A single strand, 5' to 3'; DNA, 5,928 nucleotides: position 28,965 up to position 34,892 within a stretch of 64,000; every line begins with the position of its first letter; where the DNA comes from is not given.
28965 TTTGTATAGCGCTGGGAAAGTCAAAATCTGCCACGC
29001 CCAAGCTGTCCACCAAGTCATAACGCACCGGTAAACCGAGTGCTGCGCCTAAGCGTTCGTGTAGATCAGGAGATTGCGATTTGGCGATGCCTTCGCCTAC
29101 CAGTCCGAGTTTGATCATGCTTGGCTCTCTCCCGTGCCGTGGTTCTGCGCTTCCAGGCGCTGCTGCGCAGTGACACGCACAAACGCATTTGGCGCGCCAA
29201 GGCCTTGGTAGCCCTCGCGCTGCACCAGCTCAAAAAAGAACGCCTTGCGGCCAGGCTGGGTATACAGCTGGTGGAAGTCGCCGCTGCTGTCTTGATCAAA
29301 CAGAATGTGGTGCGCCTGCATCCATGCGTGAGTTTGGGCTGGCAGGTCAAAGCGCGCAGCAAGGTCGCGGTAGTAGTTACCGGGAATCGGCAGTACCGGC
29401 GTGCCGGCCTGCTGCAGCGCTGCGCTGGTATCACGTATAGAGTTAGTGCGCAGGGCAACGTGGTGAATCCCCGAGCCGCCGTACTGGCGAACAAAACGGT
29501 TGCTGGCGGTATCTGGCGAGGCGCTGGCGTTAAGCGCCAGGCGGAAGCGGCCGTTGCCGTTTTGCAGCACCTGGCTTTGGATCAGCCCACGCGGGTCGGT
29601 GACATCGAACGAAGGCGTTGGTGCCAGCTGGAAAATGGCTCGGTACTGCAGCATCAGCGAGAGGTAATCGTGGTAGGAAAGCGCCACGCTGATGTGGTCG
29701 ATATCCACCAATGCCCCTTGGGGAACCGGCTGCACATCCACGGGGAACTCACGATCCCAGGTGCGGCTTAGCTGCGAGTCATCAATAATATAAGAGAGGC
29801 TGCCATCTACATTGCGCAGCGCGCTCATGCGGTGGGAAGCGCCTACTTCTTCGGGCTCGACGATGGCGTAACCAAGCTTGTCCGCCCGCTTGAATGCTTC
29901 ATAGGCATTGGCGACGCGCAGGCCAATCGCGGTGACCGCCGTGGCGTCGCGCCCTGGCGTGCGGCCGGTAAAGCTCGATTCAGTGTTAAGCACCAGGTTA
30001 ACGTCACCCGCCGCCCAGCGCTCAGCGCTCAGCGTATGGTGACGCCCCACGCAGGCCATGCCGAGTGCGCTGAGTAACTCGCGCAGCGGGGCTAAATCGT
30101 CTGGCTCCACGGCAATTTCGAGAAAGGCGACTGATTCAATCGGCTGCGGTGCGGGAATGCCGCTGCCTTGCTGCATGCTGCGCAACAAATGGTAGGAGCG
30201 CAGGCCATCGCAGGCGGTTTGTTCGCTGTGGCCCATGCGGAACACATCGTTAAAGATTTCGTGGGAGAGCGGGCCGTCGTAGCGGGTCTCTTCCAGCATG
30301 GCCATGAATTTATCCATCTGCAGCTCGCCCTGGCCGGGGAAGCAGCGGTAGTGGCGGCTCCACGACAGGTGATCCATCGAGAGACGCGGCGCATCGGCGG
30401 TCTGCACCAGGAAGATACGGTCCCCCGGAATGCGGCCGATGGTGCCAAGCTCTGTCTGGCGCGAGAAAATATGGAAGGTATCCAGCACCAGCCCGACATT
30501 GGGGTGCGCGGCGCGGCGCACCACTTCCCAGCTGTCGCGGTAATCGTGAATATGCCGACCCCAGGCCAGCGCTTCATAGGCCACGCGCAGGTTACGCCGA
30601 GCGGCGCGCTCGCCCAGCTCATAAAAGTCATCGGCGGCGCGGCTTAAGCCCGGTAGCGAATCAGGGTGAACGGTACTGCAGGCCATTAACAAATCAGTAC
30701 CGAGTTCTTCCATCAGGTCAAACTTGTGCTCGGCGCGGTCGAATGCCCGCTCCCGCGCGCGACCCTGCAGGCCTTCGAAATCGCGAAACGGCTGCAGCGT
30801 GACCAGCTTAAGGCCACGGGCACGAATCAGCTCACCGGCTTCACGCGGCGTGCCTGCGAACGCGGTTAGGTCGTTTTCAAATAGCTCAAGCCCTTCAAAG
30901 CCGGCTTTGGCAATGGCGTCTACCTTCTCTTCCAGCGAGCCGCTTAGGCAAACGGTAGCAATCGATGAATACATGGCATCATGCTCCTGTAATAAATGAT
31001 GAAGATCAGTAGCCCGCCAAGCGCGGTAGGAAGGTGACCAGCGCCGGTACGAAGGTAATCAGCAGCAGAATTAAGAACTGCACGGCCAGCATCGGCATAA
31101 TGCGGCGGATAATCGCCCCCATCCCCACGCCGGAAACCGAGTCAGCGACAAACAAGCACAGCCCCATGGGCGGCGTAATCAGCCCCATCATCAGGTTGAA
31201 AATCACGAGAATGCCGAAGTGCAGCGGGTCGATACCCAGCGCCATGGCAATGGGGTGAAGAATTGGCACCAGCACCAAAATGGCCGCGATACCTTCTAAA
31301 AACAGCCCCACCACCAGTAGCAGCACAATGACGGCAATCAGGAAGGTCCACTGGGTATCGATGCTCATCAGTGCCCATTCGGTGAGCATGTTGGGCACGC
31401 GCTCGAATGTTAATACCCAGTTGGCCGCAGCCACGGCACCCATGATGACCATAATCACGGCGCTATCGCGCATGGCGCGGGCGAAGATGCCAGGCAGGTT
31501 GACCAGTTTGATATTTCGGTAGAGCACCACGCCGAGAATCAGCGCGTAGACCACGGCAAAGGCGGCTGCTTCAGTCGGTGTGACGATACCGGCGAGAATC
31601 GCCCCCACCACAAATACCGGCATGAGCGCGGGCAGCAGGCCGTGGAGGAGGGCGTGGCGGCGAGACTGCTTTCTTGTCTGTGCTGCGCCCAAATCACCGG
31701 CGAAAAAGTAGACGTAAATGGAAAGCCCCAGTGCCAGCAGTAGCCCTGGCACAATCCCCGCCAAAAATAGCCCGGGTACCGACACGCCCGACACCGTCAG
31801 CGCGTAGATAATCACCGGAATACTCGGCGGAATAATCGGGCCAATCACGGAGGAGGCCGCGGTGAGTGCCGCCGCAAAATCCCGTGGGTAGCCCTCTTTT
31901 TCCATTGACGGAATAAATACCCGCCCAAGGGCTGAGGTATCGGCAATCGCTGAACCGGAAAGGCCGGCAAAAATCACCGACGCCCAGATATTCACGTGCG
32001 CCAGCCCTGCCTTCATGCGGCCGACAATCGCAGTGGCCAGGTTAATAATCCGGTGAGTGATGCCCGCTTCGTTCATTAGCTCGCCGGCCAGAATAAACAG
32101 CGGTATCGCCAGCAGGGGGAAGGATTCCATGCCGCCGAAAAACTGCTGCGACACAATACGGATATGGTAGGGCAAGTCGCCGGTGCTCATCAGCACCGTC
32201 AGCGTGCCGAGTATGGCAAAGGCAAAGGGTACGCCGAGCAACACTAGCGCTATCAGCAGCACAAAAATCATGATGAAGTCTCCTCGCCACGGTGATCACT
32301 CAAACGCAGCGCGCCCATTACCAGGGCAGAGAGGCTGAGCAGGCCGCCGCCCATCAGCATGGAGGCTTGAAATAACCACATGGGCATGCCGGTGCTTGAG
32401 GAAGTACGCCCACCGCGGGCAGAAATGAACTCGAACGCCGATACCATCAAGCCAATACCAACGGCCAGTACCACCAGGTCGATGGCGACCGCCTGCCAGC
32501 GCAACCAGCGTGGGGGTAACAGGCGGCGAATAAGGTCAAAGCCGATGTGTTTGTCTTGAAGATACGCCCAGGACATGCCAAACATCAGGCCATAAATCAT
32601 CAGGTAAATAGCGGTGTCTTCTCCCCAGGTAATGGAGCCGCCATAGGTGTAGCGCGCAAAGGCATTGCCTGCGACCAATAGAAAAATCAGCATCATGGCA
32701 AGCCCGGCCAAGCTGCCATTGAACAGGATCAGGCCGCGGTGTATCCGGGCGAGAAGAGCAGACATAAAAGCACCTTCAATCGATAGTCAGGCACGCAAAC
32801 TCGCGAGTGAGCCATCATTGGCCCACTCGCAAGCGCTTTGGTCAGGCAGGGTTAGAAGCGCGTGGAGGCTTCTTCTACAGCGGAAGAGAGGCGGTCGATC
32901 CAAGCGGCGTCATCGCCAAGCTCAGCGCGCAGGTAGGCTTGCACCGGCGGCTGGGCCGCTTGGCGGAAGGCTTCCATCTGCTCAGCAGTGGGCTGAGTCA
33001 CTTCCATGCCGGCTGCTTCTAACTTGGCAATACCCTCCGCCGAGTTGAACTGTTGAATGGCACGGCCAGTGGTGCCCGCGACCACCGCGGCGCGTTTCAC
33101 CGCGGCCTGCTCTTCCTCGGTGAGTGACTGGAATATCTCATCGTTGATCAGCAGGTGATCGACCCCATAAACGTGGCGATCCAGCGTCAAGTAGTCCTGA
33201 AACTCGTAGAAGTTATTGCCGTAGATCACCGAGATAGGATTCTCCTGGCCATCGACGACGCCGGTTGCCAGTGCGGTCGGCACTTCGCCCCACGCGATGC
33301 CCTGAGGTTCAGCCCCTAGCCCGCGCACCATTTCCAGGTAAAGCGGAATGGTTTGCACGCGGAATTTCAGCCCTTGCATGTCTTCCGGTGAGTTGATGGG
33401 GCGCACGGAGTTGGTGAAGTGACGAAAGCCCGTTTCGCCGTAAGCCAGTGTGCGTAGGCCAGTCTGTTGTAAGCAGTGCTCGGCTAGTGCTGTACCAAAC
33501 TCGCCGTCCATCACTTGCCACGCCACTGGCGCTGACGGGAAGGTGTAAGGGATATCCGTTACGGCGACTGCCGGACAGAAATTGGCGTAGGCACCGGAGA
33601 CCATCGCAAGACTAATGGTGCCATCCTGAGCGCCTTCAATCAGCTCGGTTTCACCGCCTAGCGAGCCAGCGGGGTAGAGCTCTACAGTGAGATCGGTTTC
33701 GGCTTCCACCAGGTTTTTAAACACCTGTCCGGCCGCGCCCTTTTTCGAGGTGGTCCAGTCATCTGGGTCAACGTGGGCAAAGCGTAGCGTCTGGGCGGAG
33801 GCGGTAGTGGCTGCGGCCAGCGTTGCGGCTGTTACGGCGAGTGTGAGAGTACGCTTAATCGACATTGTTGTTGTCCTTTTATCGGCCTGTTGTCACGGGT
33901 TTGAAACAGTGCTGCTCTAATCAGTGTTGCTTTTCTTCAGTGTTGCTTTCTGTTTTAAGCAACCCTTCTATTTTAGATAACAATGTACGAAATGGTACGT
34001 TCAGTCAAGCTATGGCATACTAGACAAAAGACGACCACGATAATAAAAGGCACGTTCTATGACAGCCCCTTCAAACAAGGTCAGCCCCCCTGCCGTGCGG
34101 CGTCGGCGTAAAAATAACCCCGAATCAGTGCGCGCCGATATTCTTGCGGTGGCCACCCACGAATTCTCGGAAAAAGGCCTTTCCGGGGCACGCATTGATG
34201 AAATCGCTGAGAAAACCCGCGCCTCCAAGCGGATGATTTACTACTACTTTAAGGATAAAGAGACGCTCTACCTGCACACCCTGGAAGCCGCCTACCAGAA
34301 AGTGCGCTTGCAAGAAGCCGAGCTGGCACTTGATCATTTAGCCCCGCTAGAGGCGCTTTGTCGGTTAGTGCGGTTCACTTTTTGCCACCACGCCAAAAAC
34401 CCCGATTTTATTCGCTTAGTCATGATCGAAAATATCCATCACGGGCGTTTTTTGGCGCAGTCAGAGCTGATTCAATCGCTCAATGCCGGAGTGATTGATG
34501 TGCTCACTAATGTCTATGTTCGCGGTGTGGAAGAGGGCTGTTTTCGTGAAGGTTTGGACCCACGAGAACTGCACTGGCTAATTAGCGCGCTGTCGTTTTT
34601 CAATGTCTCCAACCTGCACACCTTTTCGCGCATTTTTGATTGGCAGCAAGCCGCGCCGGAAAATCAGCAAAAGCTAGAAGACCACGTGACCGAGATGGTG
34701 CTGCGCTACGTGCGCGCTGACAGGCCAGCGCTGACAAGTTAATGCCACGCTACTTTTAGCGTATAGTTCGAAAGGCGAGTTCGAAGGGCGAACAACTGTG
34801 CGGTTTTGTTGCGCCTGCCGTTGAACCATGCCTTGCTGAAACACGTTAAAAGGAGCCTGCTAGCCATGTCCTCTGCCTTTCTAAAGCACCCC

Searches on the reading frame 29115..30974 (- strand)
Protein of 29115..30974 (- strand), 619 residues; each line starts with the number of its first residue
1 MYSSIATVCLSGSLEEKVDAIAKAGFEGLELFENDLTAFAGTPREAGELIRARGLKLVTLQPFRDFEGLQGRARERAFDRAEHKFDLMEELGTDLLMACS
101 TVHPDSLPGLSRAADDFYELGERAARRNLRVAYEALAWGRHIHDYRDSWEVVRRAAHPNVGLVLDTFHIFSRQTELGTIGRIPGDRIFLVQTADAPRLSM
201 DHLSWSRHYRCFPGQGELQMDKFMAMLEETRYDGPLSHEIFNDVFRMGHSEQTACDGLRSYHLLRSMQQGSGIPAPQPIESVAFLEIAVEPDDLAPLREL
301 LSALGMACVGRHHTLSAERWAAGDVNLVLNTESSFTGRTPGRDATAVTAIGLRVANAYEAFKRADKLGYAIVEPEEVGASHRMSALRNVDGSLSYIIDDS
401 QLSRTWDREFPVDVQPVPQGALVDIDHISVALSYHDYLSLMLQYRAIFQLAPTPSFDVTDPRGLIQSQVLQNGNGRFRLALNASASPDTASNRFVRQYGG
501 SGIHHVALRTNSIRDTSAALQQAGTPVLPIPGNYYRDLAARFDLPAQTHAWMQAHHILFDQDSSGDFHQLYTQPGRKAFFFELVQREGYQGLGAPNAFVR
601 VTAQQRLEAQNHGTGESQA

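Call 10: search_protein_families(library=ncbifam, proteins=[window:29115-30974:-], max_evalue=1e-10)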
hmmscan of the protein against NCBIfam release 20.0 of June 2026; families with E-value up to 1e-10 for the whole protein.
window:29115-30974:- (619 aa): 2 families
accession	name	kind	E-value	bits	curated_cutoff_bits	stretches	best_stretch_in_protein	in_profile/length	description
NF042435.1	DhshikDhtase_QuiC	equivalog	1.3e-157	526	1200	1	1-606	1-625/635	3-dehydroshikimate dehydratase QuiC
TIGR01263.1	4HPPD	equivalog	2.8e-40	138.9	277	1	282-596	3-335/353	4-hydroxyphenylpyruvate dioxygenase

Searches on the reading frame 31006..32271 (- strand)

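Call 10: search_protein_families(library=ncbifam, proteins=[window:31006-32271:-], max_evalue=1e-10)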
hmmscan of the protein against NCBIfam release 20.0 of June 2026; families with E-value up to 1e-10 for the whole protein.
window:31006-32271:- (421 aa): 3 families
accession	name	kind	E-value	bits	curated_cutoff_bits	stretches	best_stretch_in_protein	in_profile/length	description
TIGR00786.1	dctM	subfamily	9.7e-122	406.6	268.45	1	13-416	1-405/405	TRAP transporter large permease subunit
NF011634.1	PRK15060.1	equivalog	2.2e-75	254.3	800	1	4-413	8-418/425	2,3-diketo-L-gulonate TRAP transporter large permease YiaN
TIGR02123.1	TRAP_fused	subfamily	2e-27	96.1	320.65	1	6-412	119-535/615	TRAP transporter fused permease subunit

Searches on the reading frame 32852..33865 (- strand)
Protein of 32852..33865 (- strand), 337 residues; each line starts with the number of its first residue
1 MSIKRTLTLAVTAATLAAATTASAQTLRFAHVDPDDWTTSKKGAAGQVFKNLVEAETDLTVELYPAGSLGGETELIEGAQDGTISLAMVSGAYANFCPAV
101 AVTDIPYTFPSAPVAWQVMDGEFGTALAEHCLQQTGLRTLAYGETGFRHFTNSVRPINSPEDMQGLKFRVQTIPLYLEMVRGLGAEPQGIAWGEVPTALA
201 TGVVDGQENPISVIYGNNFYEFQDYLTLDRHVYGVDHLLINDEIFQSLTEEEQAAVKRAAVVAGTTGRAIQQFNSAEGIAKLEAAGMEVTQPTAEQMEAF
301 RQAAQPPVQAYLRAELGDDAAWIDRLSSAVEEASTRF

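Call 8: search_protein_families(library=pfam, proteins=[window:32852-33865:-])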
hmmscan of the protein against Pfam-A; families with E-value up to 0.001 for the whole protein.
window:32852-33865:- (337 aa): 1 family
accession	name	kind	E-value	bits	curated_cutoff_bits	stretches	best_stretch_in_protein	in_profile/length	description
PF03480.18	DctP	-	4.9e-75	252.9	23.4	1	39-311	9-283/286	Bacterial extracellular solute-binding protein, family 7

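Call 10: search_protein_families(library=ncbifam, proteins=[window:32852-33865:-], max_evalue=1e-10)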
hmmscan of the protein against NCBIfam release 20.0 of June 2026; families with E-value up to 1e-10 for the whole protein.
window:32852-33865:- (337 aa): 2 families
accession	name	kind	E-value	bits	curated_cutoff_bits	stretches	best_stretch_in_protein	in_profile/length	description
TIGR00787.1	dctP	subfamily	2.7e-59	200.7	175.05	1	38-285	7-256/257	DctP family TRAP transporter solute-binding subunit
NF037995.1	TRAP_S1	subfamily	1.6e-53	181.8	50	1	47-300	17-271/271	TRAP transporter substrate-binding protein DctP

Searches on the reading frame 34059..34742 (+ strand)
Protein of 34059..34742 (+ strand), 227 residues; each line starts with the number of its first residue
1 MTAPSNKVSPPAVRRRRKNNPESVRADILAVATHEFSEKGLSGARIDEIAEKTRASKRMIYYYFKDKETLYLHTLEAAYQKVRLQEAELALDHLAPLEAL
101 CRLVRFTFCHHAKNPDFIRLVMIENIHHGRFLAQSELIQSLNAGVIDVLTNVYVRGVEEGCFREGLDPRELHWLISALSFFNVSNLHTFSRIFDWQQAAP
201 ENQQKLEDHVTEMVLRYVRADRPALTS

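Call 5: search_protein_families(library=ncbifam, proteins=[window:34059-34742:+])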
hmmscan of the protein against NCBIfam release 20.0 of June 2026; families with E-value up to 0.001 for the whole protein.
window:34059-34742:+ (227 aa): 15 families
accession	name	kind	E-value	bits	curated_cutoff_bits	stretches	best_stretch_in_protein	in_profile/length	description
TIGR03613.1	RutR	equivalog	4.8e-14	52.7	368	1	17-178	2-159/202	pyrimidine utilization regulatory protein R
NF011584.0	PRK15008.1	equivalog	5.2e-13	49.3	230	1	22-177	17-168/212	HTH-type transcriptional regulator RutR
NF007949.0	PRK10668.1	equivalog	8.3e-11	41.8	271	1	15-174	3-161/216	multidrug efflux transporter transcriptional repressor AcrR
TIGR03384.1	betaine_BetI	equivalog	3.7e-08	33.3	201.3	1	20-118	4-103/189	choline-binding transcriptional repressor BetI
NF053878.1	FATransRegFadRBac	equivalog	4.1e-08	33.2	200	1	27-171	7-149/190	fatty acid metabolism transcriptional regulator FadR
NF041196.1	ScbR_bind_reg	equivalog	5.1e-08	33.3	150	1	25-106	8-89/191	ScbR family autoregulator-binding transcription factor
NF051457.1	acryl_TF_AcuR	equivalog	7.4e-07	28.7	247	1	16-125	10-119/204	acrylate utilization transcriptional regulator AcuR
NF053731.1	TransRegFasRMycb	equivalog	8.2e-07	29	330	1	22-81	10-69/199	HTH-type transcriptional activator FasR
NF037937.1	septum_RefZ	equivalog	1e-06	28.8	180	1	26-122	2-100/195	forespore capture DNA-binding protein RefZ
NF050111.1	TransRegSACE7040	equivalog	2.3e-06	27.7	250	1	25-121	3-99/186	SACE_7040 family transcriptional regulator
NF001978.0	PRK00767.1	equivalog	3.4e-06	27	118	1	19-112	4-99/197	transcriptional regulator BetI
NF051852.1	efflux_TF_MtrR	exception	1.6e-05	24.8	280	1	15-85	2-72/205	multidrug efflux system transcriptional repressor MtrR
TIGR03968.1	mycofact_TetR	equivalog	6.6e-05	22.6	224.9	1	18-90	4-76/190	mycofactocin system transcriptional regulator MftR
NF058643.1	TranRegCurRPseudo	equivalog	0.00017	21.3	300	1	20-92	4-75/193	TetR family transcriptional repressor CurR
NF007430.0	PRK09975.1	equivalog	0.00018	20.7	274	1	15-84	3-72/220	acrEF/envCD operon transcriptional regulator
